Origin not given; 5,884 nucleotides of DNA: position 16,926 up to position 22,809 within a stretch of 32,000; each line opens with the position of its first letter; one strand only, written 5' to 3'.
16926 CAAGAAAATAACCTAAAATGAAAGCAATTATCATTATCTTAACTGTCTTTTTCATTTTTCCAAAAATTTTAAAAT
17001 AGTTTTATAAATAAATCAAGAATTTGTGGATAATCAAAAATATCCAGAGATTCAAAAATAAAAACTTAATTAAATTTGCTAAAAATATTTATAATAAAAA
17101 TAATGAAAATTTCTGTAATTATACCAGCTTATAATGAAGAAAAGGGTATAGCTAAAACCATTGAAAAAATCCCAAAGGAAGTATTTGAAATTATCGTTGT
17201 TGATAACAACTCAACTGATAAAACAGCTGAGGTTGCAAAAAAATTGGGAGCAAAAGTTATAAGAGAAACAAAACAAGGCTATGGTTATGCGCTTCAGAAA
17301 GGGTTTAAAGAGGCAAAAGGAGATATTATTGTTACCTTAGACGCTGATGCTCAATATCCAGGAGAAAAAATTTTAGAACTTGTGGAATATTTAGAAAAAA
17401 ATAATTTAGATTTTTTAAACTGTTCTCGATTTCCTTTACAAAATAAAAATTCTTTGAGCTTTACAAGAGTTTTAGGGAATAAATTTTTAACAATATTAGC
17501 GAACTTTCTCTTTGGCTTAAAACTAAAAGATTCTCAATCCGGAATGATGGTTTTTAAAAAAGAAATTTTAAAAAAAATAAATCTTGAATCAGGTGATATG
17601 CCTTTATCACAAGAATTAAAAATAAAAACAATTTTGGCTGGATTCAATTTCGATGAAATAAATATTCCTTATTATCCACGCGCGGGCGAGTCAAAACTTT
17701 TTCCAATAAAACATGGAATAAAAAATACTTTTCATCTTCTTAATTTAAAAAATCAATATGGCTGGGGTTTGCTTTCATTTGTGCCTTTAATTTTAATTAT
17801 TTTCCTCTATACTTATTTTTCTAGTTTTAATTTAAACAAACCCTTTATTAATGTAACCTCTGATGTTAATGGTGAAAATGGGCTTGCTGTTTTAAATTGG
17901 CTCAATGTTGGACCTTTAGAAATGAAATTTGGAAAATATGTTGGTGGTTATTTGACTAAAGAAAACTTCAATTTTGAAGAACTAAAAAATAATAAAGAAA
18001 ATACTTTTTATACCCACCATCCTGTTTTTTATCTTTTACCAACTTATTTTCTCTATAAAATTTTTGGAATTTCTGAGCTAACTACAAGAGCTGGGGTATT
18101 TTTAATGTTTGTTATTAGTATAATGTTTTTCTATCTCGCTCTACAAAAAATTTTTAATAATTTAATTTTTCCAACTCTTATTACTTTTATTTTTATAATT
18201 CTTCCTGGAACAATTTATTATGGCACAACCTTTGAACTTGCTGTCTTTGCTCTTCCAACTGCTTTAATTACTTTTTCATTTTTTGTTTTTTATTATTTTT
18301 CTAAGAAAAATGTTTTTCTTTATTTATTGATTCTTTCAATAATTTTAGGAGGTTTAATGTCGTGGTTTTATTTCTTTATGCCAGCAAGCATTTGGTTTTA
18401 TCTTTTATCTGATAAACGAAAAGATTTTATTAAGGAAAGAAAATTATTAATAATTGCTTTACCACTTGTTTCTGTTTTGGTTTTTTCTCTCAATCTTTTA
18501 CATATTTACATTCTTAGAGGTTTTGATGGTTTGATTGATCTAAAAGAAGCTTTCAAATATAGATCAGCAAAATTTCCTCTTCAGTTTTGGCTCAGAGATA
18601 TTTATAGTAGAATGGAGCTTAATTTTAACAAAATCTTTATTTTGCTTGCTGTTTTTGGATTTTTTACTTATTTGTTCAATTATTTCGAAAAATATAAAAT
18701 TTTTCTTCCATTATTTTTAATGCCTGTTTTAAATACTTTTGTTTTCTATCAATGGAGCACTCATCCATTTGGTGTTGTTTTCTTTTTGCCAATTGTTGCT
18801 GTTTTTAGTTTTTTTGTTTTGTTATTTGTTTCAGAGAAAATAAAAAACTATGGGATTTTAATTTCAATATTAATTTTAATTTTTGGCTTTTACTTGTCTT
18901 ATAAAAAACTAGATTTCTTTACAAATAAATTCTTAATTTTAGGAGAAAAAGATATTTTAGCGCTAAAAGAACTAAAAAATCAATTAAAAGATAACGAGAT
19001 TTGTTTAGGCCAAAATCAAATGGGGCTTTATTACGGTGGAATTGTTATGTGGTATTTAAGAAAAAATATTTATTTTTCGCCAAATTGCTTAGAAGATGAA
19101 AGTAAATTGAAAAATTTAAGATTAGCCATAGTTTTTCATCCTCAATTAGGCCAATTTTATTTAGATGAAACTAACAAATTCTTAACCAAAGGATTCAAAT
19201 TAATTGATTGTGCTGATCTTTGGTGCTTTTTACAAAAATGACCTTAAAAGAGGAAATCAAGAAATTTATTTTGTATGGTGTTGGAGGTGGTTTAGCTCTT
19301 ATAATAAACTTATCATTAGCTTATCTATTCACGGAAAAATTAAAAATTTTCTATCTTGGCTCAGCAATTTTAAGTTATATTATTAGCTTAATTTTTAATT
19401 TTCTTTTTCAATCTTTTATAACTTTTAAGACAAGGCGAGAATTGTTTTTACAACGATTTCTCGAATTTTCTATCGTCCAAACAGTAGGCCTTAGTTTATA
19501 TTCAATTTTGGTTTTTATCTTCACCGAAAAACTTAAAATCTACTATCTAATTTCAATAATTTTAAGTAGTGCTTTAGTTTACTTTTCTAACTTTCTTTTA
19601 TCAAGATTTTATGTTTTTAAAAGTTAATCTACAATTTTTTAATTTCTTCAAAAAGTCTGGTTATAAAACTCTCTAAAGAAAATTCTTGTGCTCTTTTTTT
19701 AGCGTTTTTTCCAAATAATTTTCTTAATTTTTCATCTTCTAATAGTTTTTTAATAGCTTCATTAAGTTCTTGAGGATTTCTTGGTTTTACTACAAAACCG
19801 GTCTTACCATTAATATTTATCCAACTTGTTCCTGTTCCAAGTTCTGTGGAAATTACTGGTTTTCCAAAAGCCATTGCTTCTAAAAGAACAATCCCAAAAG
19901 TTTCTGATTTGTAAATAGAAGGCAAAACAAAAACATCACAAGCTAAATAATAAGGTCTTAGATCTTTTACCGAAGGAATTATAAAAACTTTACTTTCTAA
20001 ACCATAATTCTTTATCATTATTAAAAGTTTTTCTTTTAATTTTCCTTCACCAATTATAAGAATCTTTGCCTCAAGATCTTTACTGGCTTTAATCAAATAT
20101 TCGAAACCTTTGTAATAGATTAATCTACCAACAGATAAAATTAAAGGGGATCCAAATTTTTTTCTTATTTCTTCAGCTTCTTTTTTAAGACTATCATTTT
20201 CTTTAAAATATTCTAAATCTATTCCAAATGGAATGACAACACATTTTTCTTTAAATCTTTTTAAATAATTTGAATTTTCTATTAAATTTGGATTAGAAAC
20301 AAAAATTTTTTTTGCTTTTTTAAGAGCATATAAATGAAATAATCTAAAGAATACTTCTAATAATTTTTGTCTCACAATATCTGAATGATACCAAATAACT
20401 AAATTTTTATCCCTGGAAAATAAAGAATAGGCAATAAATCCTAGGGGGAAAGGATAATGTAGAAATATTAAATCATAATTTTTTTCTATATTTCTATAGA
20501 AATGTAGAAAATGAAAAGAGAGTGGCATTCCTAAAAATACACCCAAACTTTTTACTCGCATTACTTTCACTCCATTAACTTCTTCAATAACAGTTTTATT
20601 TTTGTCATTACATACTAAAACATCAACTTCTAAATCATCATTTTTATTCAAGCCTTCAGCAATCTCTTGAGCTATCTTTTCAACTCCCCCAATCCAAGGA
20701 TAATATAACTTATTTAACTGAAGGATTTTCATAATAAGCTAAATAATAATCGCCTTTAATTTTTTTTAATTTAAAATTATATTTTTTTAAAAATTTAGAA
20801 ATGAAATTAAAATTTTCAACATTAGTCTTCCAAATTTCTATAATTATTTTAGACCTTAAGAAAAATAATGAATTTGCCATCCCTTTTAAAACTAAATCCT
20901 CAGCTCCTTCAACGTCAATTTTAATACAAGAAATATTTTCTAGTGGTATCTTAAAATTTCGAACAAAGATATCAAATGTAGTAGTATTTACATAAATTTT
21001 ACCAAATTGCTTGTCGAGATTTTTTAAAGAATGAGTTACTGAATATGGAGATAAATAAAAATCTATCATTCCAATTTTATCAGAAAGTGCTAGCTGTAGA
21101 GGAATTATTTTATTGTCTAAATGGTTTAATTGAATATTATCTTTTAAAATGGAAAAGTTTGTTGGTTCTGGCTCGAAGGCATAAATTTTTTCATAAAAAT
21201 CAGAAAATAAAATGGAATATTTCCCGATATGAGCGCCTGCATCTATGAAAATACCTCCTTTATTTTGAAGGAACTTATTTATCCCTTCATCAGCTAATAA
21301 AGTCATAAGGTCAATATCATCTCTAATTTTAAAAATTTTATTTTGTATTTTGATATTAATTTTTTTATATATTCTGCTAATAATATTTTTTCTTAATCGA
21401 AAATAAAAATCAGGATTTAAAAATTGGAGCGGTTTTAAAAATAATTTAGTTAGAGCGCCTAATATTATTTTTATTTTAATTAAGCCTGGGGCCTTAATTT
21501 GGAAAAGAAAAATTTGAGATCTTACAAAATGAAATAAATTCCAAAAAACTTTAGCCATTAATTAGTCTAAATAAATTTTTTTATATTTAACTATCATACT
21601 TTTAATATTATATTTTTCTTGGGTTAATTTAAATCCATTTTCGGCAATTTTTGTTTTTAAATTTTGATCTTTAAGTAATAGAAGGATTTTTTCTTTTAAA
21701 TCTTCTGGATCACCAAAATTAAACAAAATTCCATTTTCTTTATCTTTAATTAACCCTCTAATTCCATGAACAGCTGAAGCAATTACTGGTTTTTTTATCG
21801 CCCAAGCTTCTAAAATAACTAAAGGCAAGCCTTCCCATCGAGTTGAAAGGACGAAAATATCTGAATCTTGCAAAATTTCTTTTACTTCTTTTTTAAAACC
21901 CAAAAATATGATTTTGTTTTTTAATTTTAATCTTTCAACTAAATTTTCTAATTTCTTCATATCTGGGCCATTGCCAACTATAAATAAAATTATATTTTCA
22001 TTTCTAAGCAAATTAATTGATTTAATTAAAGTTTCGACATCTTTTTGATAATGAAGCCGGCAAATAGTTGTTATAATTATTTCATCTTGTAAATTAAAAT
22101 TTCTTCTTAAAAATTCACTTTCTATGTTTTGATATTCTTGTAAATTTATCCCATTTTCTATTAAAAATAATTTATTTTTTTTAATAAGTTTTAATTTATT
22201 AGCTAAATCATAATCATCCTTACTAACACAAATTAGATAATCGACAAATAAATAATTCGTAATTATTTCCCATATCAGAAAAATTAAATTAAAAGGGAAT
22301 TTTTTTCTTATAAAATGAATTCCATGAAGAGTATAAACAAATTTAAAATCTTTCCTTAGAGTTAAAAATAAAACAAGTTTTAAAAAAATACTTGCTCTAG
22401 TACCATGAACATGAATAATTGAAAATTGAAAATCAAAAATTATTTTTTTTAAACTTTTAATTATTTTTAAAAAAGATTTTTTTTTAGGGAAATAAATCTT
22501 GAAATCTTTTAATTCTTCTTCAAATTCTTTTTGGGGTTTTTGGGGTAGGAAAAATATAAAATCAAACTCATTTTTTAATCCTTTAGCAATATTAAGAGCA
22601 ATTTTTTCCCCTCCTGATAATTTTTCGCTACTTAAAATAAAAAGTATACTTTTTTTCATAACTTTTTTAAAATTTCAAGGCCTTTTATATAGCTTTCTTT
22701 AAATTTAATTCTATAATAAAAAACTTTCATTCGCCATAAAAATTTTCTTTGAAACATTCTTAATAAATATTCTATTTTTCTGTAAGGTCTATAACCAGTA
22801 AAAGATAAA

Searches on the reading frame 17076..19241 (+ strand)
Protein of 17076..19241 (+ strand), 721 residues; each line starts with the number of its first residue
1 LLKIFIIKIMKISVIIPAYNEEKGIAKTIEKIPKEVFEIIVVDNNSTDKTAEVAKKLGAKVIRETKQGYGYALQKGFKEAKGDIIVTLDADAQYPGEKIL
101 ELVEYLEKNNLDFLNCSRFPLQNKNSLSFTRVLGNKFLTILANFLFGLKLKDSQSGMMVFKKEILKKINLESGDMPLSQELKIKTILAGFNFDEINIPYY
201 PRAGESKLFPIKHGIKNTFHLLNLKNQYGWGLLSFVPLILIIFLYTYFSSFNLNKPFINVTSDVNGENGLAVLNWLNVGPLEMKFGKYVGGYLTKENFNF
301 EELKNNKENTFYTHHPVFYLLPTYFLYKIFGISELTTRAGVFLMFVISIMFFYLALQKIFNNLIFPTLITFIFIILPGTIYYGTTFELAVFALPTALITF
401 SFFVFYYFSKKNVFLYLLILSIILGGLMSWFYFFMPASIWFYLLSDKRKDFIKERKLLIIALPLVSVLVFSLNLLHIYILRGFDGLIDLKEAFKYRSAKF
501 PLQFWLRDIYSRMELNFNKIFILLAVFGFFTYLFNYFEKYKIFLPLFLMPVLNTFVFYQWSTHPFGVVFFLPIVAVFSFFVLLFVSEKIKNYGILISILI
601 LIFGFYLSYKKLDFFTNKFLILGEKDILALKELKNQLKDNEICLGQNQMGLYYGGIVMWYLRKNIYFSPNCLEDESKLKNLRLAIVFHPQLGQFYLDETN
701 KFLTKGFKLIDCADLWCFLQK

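Call 9: search_protein_families(library=pfam, proteins=[window:17076-19241:+])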
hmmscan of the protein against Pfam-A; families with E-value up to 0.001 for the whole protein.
window:17076-19241:+ (721 aa): 3 families
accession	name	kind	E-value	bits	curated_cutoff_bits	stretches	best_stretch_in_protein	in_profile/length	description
PF00535.33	Glycos_transf_2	-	8.7e-35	120.6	23.3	1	13-168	1-167/168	Glycosyl transferase family 2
PF13641.12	Glyco_tranf_2_3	-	4.9e-09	37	27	1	12-129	3-134/230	Glycosyltransferase like family 2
PF10111.15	Glyco_tranf_2_2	-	1e-05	25.6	27.3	1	13-95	1-95/276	Glycosyltransferase like family 2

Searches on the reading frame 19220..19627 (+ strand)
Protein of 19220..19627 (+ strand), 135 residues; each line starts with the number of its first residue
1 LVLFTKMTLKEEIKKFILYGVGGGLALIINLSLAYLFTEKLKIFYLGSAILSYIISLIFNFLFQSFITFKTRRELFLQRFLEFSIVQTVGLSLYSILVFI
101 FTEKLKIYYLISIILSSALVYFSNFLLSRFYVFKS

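Call 9: search_protein_families(library=pfam, proteins=[window:19220-19627:+])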
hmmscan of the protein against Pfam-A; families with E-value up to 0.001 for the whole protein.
window:19220-19627:+ (135 aa): 1 family
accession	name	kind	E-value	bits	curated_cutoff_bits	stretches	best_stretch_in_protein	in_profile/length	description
PF04138.20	GtrA_DPMS_TM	-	2.2e-17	63.7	26.1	1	19-133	2-117/117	GtrA/DPMS, transmembrane domain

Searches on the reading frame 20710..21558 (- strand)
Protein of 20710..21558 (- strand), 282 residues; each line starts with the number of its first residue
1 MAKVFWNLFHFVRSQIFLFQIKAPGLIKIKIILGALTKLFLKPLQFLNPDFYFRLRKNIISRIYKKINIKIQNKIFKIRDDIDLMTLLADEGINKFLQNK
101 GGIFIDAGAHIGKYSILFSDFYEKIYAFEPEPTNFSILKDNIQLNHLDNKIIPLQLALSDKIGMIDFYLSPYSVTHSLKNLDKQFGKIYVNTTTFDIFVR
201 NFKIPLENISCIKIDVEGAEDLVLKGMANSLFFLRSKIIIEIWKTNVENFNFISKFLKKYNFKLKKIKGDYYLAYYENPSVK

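Call 9: search_protein_families(library=pfam, proteins=[window:20710-21558:-])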
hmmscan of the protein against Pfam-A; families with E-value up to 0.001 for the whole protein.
window:20710-21558:- (282 aa): 2 families
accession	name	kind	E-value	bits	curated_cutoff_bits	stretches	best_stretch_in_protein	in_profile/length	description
PF05050.19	Methyltransf_21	-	3.7e-16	60.2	22.7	1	106-264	1-173/173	Methyltransferase FkbM domain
PF02475.24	TRM5-TYW2_MTfase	-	4e-07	30.6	28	1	98-155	34-93/164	TRM5/TYW2 methyltransferase domain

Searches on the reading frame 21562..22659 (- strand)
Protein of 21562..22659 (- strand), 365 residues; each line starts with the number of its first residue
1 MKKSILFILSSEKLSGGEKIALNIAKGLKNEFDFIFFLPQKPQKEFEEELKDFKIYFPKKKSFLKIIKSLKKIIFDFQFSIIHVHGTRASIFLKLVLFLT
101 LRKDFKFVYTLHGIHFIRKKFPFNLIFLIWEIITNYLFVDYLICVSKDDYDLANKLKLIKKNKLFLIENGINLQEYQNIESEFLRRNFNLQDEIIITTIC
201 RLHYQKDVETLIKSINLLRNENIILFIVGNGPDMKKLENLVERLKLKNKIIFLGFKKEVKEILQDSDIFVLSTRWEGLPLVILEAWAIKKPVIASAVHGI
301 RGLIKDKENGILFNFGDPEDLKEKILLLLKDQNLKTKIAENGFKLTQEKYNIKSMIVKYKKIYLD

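Call 9: search_protein_families(library=pfam, proteins=[window:21562-22659:-])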
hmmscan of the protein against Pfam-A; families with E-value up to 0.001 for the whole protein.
window:21562-22659:- (365 aa): 5 families
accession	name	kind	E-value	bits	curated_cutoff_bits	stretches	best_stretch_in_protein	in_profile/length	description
PF00534.26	Glycos_transf_1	-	7.1e-42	143.3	26.4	1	183-344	4-171/172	Glycosyl transferases group 1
PF13692.12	Glyco_trans_1_4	-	1.2e-34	120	27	1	195-331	3-142/142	Glycosyl transferases group 1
PF13439.12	Glyco_transf_4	-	5.1e-16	59.6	28.5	1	15-174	2-169/170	Glycosyltransferase Family 4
PF13477.12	Glyco_trans_4_2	-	4.2e-09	37.1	23.4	1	23-144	15-137/139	Glycosyl transferase 4-like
PF13524.12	Glyco_trans_1_2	-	9.3e-06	26.1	25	1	257-354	38-137/144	Glycosyl transferase-like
